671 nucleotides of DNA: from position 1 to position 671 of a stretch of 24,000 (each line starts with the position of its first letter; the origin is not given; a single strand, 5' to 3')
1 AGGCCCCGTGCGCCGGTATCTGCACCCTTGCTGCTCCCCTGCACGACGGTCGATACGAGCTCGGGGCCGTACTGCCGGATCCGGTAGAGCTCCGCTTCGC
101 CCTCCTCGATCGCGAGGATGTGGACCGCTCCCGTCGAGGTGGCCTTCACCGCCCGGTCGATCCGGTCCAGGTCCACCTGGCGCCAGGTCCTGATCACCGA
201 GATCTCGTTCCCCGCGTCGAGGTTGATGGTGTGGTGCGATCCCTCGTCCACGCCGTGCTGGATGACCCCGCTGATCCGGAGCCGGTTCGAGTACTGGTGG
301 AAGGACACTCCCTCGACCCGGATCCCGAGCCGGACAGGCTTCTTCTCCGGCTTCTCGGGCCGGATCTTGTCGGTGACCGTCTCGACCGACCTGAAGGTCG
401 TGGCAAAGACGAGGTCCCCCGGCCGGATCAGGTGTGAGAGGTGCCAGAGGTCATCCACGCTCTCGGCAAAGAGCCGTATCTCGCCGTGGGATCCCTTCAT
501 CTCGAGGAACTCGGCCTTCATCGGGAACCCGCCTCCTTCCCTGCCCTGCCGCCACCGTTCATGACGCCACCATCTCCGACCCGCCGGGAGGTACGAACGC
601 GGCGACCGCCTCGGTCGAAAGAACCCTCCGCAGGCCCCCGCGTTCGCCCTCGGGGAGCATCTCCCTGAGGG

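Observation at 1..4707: Ribosome-rescue supercluster: NFACT-Pelota divergent from (membrane protein)-ABCE1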

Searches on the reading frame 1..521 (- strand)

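Call 6: search_protein_families(library=pfam, proteins=[window:1-521:-], max_evalue=0.01)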
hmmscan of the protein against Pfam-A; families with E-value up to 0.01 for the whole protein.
window:1-521:- (173 aa): 1 family
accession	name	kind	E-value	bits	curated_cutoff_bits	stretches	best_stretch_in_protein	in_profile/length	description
PF03463.20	eRF1_1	-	7.7e-29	100.6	23.8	1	9-125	10-123/123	eRF1 domain 1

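Call 25: search_protein_families(library=ncbifam, proteins=[window:1-521:-], max_evalue=0.001)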
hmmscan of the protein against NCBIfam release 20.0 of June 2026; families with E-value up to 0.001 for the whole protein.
window:1-521:- (173 aa): 1 family
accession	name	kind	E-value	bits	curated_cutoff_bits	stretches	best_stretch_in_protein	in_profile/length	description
TIGR00111.1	pelota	equivalog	1.1e-37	130.1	177.65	1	9-163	9-166/351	mRNA surveillance protein pelota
